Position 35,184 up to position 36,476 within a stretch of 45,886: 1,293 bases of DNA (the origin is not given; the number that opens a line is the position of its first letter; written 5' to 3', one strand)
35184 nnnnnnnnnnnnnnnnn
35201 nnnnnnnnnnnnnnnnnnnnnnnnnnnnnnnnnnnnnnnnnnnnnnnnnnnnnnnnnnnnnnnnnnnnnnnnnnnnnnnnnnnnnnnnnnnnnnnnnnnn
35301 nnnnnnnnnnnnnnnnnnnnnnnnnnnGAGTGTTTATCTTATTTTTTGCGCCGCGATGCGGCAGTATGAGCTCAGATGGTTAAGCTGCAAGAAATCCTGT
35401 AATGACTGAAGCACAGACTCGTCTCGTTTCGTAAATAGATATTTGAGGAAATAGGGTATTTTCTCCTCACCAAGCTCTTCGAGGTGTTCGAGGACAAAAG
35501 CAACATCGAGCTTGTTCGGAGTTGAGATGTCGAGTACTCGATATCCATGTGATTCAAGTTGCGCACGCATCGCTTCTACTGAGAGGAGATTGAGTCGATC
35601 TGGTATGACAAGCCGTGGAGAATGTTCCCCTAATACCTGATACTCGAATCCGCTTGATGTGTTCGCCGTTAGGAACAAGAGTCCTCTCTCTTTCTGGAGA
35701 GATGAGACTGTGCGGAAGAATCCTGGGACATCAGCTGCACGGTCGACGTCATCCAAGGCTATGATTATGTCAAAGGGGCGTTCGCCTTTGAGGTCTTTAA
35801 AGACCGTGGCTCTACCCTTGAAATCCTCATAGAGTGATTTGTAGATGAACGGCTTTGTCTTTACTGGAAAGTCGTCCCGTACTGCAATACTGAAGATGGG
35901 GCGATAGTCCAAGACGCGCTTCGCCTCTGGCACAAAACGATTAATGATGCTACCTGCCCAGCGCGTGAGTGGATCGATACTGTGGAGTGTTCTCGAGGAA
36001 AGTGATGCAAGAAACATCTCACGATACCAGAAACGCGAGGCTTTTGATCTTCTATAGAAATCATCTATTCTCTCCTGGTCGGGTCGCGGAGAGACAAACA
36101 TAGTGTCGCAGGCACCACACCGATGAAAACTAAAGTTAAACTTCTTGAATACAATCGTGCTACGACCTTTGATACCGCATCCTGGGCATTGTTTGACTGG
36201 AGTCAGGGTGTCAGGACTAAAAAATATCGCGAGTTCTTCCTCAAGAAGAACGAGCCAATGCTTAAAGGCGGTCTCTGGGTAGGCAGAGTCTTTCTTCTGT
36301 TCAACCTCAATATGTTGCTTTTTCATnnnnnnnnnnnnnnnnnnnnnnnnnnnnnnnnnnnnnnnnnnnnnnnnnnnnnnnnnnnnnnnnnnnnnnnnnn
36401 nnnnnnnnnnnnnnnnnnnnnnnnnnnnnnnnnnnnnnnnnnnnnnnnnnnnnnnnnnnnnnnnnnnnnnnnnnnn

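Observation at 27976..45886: AT-richer glycan island with an unassignable CMP-sugar pathway and heavy tailoring capacity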

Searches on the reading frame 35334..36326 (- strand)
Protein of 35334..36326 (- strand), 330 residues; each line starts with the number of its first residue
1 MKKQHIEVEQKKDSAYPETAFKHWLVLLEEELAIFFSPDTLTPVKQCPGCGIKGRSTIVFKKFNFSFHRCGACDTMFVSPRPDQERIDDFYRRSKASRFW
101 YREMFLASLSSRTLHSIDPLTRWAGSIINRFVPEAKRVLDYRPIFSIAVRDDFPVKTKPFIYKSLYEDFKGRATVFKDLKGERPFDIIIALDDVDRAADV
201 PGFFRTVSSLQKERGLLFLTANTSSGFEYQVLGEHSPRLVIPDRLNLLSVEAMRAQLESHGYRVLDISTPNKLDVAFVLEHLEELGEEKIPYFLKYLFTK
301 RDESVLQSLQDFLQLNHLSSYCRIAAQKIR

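Call 4: search_protein_families(library=pfam, proteins=[window:35334-36326:-], max_evalue=0.01)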
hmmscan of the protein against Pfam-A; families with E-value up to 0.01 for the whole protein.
window:35334-36326:- (330 aa): 1 family
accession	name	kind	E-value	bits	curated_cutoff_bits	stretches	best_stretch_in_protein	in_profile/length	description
PF13489.12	Methyltransf_23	-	1.9e-05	24.9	27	1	177-265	74-162/164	Methyltransferase domain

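Call 6: search_protein_families(library=ncbifam, proteins=[window:35334-36326:-], max_evalue=0.01)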
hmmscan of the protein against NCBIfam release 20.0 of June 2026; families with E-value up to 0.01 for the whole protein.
window:35334-36326:- (330 aa): 0 families

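Call 20: search_solved_structures(query=window:35334-36326:-, max_evalue=1)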
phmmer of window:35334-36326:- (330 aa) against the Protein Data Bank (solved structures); distinct sequences matched with E-value up to 1: 0.

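Call 31: find_homologous_proteins(query=window:35334-36326:-)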
Query window:35334-36326:- (330 aa): 17 proteins with E <= 0.001 among 1632 candidates.
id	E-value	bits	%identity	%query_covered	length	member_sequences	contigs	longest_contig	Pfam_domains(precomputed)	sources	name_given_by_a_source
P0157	1.4e-143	496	100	69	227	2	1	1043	PF13489.13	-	-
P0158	4.7e-134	465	64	100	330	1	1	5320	PF13489.13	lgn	-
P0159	1.8e-126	440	63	92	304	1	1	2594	PF13489.13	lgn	-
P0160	1.0e-120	421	58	99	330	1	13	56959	PF13489.13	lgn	-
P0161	1.2e-114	401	56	99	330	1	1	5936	-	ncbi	-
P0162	1.0e-112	395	55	99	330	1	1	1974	-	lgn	-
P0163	1.5e-70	256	56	68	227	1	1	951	-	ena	-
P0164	5.4e-69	251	42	93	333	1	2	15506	PF13489.13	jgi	-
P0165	1.0e-68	250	41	95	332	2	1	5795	-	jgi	-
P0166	2.3e-66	242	39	95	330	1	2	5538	-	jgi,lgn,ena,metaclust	metaclust:\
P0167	5.9e-66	241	41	95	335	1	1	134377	PF13489.13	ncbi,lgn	-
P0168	1.0e-54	204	37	94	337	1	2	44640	PF13489.13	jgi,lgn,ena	-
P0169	1.7e-45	174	34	93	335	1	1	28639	PF13489.13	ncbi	-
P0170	1.5e-38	151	31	95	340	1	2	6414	PF13489.13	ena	-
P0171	1.2e-37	148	32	94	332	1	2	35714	PF13847.13,PF00398.27,PF13489.13,PF02353.27,PF13649.13,PF08241.19,PF08242.19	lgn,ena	-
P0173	9.2e-33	132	31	88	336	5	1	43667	PF13489.13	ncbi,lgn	ncbi:MAG: hypothetical protein RLZZ303_1632 [Candidatus Hydrogenedentota bacterium]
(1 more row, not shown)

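Call 32: find_encoding_contigs(protein=P0173, flank=10000, max_places=1)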
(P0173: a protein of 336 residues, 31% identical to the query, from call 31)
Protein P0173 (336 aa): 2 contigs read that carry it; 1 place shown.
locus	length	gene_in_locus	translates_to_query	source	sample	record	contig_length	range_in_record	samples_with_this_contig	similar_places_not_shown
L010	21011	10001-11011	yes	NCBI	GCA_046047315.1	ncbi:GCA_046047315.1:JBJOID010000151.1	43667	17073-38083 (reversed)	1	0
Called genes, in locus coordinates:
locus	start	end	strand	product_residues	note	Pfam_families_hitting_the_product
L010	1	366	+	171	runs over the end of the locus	PF13413:HTH_25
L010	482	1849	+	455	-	PF00245:Alk_phosphatase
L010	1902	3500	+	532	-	PF00884:Sulfatase, PF01663:Phosphodiest, PF16347:SGSH_C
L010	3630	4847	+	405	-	PF00365:PFK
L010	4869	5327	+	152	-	-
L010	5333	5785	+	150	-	-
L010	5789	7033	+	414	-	PF01408:GFO_IDH_MocA, PF19051:GFO_IDH_MocA_C2 (faint)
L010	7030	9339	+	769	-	-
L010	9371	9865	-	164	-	PF00027:cNMP_binding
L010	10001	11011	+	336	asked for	PF13489:Methyltransf_23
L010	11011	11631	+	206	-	PF13580:SIS_2, PF01380:SIS (weak)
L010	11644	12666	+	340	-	PF01408:GFO_IDH_MocA, PF02894:GFO_IDH_MocA_C, PF22725:GFO_IDH_MocA_C3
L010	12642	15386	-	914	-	PF13231:PMT_2 (weak)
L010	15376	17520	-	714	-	-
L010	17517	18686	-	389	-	PF13472:Lipase_GDSL_2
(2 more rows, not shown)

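Call 33: find_encoding_contigs(protein=P0171, flank=10000, max_places=1)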
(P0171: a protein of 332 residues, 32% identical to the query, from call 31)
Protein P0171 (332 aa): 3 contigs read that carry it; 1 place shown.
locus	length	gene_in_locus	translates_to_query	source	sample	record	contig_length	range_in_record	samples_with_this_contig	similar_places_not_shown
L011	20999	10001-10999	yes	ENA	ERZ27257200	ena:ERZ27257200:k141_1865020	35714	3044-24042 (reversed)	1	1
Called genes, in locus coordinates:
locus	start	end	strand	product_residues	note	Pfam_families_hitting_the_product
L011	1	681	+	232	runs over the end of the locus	PF00149:Metallophos, PF12850:Metallophos_2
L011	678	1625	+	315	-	PF21360:PylC-like_N (weak), PF02655:ATP-grasp_3, PF15632:ATPgrasp_Ter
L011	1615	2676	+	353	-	PF03102:NeuB, PF08666:SAF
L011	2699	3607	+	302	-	PF13489:Methyltransf_23, PF08241:Methyltransf_11, PF08242:Methyltransf_12, PF13649:Methyltransf_25 (faint), PF13847:Methyltransf_31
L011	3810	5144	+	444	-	PF13440:Polysacc_synt_3 (weak)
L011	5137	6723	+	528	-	PF27878:PFTS_polysacc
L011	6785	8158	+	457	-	-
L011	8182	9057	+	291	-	PF00535:Glycos_transf_2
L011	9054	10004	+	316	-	PF01073:3Beta_HSD, PF01370:Epimerase, PF02719:Polysacc_synt_2, PF04321:RmlD_sub_bind, PF07993:NAD_binding_4 (faint), PF13460:NAD_binding_10, PF16363:GDP_Man_Dehyd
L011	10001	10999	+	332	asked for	PF02353:CMAS (weak), PF13489:Methyltransf_23, PF00398:RrnaAD, PF13847:Methyltransf_31 (weak), PF08241:Methyltransf_11, PF08242:Methyltransf_12, PF13649:Methyltransf_25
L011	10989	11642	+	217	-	PF00702:Hydrolase (weak), PF13419:HAD_2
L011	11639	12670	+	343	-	PF00044:Gp_dh_N, PF02800:Gp_dh_C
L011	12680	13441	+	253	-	PF01557:FAA_hydrolase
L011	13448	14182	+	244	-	PF02348:CTP_transf_3, PF12804:NTP_transf_3 (weak)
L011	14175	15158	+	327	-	PF00389:2-Hacid_dh, PF02826:2-Hacid_dh_C, PF03446:NAD_binding_2 (faint)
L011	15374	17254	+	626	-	-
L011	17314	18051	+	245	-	PF01370:Epimerase, PF04321:RmlD_sub_bind (weak)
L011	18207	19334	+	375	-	PF13439:Glyco_transf_4 (weak), PF13579:Glyco_trans_4_4, PF20706:GT4-conflict, PF00534:Glycos_transf_1, PF13692:Glyco_trans_1_4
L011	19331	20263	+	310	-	PF02397:Bac_transf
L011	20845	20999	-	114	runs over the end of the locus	-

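Call 34: find_encoding_contigs(protein=P0168, flank=10000, max_places=1)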
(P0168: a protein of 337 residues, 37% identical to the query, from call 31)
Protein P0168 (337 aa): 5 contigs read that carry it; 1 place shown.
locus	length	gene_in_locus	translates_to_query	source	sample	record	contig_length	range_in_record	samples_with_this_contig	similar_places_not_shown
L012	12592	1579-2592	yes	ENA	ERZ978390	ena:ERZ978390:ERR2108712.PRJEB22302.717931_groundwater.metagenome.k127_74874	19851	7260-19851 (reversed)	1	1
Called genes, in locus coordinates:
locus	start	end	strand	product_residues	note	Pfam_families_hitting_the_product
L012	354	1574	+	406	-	PF22725:GFO_IDH_MocA_C3 (weak)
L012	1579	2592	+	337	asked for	PF13489:Methyltransf_23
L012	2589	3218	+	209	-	PF13580:SIS_2, PF01380:SIS (weak)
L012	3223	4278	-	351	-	-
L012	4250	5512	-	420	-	-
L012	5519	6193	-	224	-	PF00117:GATase, PF07685:GATase_3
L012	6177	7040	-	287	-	PF00977:His_biosynth, PF03060:NMO (faint)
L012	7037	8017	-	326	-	PF01408:GFO_IDH_MocA, PF22725:GFO_IDH_MocA_C3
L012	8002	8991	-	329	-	-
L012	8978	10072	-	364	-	-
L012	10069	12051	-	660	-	-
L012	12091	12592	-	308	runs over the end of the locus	PF01073:3Beta_HSD, PF01370:Epimerase, PF02719:Polysacc_synt_2, PF04321:RmlD_sub_bind, PF05368:NmrA (faint), PF13460:NAD_binding_10 (weak), PF16363:GDP_Man_Dehyd, PF07993:NAD_binding_4 (weak)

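Call 58: search_protein_families(library=pfam, proteins=[window:35334-36326:-], max_evalue=10)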
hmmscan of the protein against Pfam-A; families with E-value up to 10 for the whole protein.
window:35334-36326:- (330 aa): 2 families
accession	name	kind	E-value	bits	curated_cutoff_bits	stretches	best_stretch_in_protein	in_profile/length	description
PF13489.12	Methyltransf_23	-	1.9e-05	24.9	27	1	177-265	74-162/164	Methyltransferase domain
PF13453.11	Zn_ribbon_TFIIB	-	0.23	11.4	22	1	46-78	1-30/41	Transcription factor zinc-finger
